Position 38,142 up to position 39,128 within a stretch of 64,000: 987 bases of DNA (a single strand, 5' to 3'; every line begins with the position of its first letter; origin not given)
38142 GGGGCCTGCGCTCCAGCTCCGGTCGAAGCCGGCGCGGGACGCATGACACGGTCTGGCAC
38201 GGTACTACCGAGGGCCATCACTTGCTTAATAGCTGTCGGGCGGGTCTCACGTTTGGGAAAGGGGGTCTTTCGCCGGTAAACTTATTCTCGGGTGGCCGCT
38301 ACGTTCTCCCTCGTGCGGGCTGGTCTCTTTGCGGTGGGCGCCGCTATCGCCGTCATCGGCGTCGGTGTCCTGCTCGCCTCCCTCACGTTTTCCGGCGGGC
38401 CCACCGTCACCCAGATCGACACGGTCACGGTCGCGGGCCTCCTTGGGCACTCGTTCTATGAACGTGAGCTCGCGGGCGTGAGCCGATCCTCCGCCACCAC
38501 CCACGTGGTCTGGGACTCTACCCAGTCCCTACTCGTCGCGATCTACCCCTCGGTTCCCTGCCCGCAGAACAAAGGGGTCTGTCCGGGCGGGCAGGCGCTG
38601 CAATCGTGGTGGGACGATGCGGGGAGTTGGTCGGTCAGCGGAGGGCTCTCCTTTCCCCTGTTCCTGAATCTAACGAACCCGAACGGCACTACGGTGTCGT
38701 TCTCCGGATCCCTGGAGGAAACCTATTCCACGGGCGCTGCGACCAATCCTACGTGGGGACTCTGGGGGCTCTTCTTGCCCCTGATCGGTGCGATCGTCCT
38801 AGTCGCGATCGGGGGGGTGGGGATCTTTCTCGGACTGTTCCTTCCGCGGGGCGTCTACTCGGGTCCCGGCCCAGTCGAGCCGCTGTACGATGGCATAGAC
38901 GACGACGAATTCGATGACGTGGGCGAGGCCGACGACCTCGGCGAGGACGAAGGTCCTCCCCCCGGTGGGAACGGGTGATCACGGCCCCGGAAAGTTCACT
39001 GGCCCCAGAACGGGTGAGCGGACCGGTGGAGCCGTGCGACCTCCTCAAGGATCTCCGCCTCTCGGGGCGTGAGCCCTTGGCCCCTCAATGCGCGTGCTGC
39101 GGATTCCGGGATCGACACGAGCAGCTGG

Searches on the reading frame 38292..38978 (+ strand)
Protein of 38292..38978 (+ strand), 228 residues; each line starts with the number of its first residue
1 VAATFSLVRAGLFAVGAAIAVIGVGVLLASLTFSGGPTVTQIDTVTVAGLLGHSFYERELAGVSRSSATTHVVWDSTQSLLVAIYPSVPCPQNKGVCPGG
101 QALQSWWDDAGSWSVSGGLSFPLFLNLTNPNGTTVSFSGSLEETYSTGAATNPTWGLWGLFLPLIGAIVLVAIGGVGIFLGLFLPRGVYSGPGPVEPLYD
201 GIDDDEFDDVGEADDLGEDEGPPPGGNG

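Call 55: find_encoding_contigs(protein=window:38292-38978:+, flank=3000, max_places=10)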
Protein window:38292-38978:+ (228 aa): 1 contig read that carries it; 1 place shown.
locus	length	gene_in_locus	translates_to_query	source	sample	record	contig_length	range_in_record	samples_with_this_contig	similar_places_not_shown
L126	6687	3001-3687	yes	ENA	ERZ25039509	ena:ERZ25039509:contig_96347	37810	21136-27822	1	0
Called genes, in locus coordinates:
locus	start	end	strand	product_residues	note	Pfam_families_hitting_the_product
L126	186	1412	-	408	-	PF00850:Hist_deacetyl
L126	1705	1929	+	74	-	-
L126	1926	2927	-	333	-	PF08271:Zn_Ribbon_TF (weak), PF00382:TFIIB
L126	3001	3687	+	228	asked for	-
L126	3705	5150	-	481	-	PF03144:GTP_EFTU_D2 (faint), PF11987:IF-2, PF14578:GTP_EFTU_D4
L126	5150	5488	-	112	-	PF00009:GTP_EFTU (weak)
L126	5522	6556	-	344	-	PF01087:GalP_UDP_transf, PF16268:DUF4921 (faint), PF16285:DUF4931_N, PF02744:GalP_UDP_tr_C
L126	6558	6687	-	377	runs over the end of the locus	PF00817:IMS, PF11798:IMS_HHH (weak), PF11799:IMS_C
